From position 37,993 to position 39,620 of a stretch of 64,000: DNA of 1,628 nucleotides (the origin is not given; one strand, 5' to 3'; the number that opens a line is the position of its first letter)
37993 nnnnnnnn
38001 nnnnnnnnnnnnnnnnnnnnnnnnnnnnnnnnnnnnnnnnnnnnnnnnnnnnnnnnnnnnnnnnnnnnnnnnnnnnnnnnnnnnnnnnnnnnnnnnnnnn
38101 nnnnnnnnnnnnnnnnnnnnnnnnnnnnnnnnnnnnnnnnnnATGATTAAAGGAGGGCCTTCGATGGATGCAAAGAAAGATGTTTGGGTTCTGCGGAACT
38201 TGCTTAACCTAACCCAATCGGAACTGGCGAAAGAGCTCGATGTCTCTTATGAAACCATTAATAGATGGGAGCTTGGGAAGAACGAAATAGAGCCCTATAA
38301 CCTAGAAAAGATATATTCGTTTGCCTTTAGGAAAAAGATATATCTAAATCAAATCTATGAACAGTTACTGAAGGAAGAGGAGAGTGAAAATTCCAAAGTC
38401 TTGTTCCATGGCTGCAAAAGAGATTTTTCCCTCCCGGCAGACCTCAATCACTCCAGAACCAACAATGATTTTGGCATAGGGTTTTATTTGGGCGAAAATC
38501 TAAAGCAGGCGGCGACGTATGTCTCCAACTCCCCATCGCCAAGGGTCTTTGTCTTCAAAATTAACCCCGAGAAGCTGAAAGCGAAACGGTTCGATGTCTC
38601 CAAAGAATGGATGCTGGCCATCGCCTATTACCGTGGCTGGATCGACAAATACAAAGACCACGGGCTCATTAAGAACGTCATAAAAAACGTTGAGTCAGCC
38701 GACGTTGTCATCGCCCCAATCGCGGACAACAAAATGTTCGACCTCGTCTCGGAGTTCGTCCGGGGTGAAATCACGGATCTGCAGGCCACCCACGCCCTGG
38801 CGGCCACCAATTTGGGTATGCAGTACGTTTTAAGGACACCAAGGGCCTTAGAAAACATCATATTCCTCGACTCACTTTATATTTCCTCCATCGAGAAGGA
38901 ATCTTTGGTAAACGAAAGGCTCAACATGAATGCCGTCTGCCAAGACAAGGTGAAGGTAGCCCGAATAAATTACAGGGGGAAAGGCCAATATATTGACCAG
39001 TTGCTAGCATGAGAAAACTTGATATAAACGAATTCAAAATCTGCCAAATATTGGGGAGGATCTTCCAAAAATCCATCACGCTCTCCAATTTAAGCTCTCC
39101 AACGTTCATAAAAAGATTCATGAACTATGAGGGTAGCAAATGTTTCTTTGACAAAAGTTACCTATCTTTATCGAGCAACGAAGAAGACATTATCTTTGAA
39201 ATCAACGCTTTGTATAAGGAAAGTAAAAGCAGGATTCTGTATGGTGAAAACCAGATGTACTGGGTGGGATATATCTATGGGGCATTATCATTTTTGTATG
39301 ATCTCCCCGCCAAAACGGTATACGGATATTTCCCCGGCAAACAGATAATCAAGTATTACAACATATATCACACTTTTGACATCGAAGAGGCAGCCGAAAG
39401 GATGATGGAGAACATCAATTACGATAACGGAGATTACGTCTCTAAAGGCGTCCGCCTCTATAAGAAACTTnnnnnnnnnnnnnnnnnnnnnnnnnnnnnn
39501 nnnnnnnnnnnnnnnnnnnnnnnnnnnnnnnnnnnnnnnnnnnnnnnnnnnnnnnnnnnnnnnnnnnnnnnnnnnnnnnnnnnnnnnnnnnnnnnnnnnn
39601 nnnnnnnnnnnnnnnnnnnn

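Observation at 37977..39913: AT-rich two-gene island (XRE-HTH::DUF3990-like + helical::pyrophosphatase-like) between hypB and hypA: candidate uncharacterised conflict or toxin-antitoxin-type module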

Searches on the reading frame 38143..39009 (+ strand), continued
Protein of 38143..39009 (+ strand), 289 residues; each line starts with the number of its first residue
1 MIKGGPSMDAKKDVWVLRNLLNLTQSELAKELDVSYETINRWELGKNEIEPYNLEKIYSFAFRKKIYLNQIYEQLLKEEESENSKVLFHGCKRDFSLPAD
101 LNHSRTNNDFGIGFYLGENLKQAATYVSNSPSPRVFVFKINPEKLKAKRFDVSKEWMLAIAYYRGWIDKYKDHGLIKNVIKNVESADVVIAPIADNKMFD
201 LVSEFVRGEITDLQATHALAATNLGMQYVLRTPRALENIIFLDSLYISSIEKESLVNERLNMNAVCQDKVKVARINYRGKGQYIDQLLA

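Call 94: search_protein_families(library=pfam, proteins=[L099:3855-4778:+, L098:2742-3230:+, L111:3861-4355:+, L168:3853-4335:+], max_evalue=0.01)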
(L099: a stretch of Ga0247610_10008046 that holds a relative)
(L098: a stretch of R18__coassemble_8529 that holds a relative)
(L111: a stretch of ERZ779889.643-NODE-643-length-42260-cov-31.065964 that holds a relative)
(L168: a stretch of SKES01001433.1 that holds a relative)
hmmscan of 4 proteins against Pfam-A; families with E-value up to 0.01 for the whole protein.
L099:3855-4778:+ (308 aa): 7 families
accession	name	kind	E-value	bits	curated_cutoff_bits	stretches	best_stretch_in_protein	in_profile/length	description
PF13302.13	Acetyltransf_3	-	1e-17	65.5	25.4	1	161-294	4-138/138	Acetyltransferase (GNAT) domain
PF00583.31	Acetyltransf_1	-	2.9e-12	47.3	20.7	1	191-293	13-116/116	Acetyltransferase (GNAT) family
PF08445.16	FR47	-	2.8e-05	24.5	22.1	1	233-299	19-83/86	FR47-like protein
PF25766.1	TPR_RPAP1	-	7.2e-05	22.8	27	1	25-79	73-127/221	RNA polymerase II-associated protein 1, TPR repeats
PF13420.13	Acetyltransf_4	-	0.0012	19.3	24.3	1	202-296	40-137/155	Acetyltransferase (GNAT) domain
PF13508.13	Acetyltransf_7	-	0.0015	19.3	27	1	216-294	8-83/84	Acetyltransferase (GNAT) domain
PF13523.12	Acetyltransf_8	-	0.0038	17.3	27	1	219-297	65-141/145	Acetyltransferase (GNAT) domain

L098:2742-3230:+ (163 aa): 0 families

L111:3861-4355:+ (165 aa): 0 families

L168:3853-4335:+ (161 aa): 0 families

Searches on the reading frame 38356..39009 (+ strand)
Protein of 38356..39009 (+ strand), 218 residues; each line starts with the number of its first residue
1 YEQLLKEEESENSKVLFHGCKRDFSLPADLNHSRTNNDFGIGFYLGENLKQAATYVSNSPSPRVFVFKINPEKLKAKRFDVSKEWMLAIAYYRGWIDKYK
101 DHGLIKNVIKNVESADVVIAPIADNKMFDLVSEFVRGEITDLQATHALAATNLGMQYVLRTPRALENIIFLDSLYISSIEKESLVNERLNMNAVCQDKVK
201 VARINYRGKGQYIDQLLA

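Call 76: search_solved_structures(query=A5, max_evalue=10, show_alignments=3)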
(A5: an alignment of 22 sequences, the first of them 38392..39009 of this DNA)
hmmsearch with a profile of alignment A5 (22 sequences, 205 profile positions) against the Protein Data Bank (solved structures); distinct sequences matched with E-value up to 10: 2.
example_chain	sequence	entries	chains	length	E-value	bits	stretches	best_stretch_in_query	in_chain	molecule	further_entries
9k9w_M2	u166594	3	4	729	0.35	13.8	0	138-187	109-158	Glr2806 protein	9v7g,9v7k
2w58_A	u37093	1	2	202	0.42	13.5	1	103-158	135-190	PRIMOSOME COMPONENT (HELICASE LOADER)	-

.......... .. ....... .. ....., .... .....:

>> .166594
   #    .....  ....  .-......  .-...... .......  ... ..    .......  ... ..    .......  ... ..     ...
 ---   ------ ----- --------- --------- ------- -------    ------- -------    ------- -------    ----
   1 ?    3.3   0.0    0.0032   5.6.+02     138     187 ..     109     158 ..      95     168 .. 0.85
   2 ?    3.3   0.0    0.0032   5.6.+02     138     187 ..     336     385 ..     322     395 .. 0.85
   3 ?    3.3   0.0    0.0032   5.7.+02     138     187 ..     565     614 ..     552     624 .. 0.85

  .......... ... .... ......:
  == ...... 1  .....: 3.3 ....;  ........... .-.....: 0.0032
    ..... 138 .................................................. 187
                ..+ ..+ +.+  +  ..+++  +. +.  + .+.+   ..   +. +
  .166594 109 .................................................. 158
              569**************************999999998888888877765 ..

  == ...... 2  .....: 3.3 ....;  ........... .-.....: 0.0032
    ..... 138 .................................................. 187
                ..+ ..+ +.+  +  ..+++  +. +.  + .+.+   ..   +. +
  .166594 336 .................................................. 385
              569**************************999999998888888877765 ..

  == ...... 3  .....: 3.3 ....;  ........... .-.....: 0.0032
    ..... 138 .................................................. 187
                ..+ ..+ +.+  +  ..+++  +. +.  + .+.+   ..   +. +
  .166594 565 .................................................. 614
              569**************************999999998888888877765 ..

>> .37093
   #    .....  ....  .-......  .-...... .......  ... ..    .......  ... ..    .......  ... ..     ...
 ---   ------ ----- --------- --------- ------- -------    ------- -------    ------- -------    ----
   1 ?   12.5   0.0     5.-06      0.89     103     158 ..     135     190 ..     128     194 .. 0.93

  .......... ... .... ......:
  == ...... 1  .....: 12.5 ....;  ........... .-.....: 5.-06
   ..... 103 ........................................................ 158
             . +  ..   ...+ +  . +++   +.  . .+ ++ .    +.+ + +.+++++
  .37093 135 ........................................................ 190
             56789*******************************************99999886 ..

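Call 77: search_solved_structures(query=window:38356-39009:+, max_evalue=10, show_alignments=5)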
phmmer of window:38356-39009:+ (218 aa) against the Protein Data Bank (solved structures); distinct sequences matched with E-value up to 10: 4.
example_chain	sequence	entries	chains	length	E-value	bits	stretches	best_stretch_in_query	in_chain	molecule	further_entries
2lw7_A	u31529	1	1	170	0.095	15.9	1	133-216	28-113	Histidine--tRNA ligase, cytoplasmic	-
2o49_A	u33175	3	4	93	0.32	14.1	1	105-173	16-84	DNA-binding protein SATB1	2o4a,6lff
1yse_A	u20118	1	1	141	0.88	12.7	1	105-173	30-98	DNA-binding protein SATB1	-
1wiz_A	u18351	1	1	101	1.4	12.1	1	105-172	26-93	DNA-binding protein SATB2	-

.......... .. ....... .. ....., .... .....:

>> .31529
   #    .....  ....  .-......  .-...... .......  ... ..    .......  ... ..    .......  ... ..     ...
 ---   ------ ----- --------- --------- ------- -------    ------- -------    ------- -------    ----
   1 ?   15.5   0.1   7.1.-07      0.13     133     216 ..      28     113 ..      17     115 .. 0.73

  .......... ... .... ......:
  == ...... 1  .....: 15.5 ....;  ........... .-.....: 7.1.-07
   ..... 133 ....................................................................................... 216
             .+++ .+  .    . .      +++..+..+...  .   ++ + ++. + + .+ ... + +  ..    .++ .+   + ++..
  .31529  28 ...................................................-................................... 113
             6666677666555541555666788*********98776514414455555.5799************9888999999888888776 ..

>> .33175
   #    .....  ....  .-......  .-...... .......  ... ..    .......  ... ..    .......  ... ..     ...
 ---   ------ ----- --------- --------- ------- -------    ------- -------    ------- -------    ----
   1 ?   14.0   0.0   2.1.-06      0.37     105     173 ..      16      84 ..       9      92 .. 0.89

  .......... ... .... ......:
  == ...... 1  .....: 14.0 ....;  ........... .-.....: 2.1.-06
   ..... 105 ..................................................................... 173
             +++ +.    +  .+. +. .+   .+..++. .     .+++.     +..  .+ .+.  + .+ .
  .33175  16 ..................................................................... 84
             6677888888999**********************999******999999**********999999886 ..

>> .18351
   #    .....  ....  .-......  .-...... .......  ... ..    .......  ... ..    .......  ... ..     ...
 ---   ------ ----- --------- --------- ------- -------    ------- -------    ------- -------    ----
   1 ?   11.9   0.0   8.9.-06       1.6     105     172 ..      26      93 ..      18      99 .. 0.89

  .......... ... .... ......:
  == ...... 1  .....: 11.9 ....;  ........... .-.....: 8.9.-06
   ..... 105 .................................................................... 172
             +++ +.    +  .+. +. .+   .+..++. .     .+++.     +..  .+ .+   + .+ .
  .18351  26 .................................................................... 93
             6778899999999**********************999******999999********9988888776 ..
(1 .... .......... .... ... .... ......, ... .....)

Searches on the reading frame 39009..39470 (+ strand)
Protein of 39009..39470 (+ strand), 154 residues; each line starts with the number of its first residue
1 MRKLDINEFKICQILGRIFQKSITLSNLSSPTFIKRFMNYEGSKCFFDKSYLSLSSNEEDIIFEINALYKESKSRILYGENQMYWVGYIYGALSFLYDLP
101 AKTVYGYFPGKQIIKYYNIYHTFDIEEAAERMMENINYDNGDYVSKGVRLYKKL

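Call 82: search_protein_representatives(protein=window:39009-39470:+)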
Query: 154 residues. Proteins with E-value up to 0.001 (for the whole library): 251; up to 1e-10: 100; up to 1e-30: 12. The best 150 are listed.
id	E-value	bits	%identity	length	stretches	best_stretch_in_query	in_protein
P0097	1.3e-65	236.3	72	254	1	1-154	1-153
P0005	1.0e-59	217.1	63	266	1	1-153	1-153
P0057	6.0e-47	175.7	57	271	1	1-154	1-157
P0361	3.4e-46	173.2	55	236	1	1-154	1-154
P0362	4.5e-44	166.3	51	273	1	1-154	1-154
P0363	7.2e-42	159.2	53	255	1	1-154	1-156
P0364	6.0e-40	153.0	54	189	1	1-142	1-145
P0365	6.6e-38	146.3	47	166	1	1-153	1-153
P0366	5.4e-36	140.2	47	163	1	3-154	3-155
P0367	1.5e-32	129.0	46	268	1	1-152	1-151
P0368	4.5e-32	127.4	42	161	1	2-154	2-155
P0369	1.7e-31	125.5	43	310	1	3-154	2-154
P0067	7.3e-30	120.3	45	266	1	1-154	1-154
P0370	5.7e-28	114.1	42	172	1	1-151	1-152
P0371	4.5e-27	111.2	45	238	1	16-153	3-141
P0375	2.3e-24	102.4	37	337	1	1-153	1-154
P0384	3.4e-20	88.9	39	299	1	2-135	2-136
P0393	2.6e-18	82.7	37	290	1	1-139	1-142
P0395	4.6e-17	78.7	33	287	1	2-140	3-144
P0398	1.3e-16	77.3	37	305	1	1-152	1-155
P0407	6.8e-16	74.9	33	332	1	1-135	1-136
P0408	7.4e-16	74.8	33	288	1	4-135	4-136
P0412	3.1e-15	72.8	34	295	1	4-152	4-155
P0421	4.9e-14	68.9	32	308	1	1-142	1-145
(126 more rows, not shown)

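Call 83: search_protein_families(library=pfam, proteins=[P0369, P0375, P0384, P0393, P0395, P0398, P0407, P0408, P0412, P0421], max_evalue=0.01)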
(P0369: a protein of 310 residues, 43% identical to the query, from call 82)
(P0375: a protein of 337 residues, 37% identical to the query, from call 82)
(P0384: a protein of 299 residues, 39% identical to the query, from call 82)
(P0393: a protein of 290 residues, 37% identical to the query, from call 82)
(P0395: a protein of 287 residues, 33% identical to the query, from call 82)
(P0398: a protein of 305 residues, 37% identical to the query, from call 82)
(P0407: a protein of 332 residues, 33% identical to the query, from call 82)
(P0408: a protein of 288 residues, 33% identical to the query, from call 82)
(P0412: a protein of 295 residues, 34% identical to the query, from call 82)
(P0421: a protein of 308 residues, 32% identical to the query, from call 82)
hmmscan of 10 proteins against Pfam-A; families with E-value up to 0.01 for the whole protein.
P0369 (310 aa): 5 families
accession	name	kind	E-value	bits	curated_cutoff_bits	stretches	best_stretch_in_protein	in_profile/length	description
PF13302.13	Acetyltransf_3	-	4.5e-17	63.5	25.4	1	161-294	3-137/138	Acetyltransferase (GNAT) domain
PF00583.31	Acetyltransf_1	-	9.8e-11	42.4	20.7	1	192-294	13-116/116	Acetyltransferase (GNAT) family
PF08445.16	FR47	-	6.1e-05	23.4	22.1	1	234-299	19-82/86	FR47-like protein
PF25766.1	TPR_RPAP1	-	8.4e-05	22.6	27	1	26-80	73-127/221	RNA polymerase II-associated protein 1, TPR repeats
PF13508.13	Acetyltransf_7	-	0.007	17.2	27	0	216-294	7-82/84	Acetyltransferase (GNAT) domain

P0375 (337 aa): 3 families
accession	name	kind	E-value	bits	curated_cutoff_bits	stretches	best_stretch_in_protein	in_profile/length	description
PF13302.13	Acetyltransf_3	-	5.3e-33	115.1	25.4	1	173-310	2-138/138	Acetyltransferase (GNAT) domain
PF00583.31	Acetyltransf_1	-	3.4e-13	50.3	20.7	1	207-308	14-115/116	Acetyltransferase (GNAT) family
PF13420.13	Acetyltransf_4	-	0.00023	21.7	24.3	1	178-316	4-141/155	Acetyltransferase (GNAT) domain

P0384 (299 aa): 1 family
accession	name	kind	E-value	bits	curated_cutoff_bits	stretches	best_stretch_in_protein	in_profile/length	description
PF13302.13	Acetyltransf_3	-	5.3e-05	24.4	25.4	1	202-281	56-138/138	Acetyltransferase (GNAT) domain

P0393 (290 aa): 0 families

P0395 (287 aa): 0 families

P0398 (305 aa): 0 families

P0407 (332 aa): 2 families
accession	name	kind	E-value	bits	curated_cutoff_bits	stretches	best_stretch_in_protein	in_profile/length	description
PF13302.13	Acetyltransf_3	-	2.2e-07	32.1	25.4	1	227-311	54-136/138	Acetyltransferase (GNAT) domain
PF00583.31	Acetyltransf_1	-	7.1e-05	23.5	20.7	1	218-305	27-109/116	Acetyltransferase (GNAT) family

P0408 (288 aa): 1 family
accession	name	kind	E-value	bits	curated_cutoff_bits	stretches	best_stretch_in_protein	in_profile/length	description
PF13302.13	Acetyltransf_3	-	0.0007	20.7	25.4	1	185-273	48-138/138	Acetyltransferase (GNAT) domain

P0412 (295 aa): 4 families
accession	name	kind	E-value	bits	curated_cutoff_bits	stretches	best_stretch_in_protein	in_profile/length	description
PF00583.31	Acetyltransf_1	-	2.4e-10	41.1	20.7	1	183-279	19-116/116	Acetyltransferase (GNAT) family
PF13302.13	Acetyltransf_3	-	1.6e-06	29.3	25.4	1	204-280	61-138/138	Acetyltransferase (GNAT) domain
PF13420.13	Acetyltransf_4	-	3.4e-05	24.3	24.3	1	184-286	35-141/155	Acetyltransferase (GNAT) domain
PF13508.13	Acetyltransf_7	-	0.00054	20.7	27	1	202-280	8-83/84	Acetyltransferase (GNAT) domain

P0421 (308 aa): 0 families
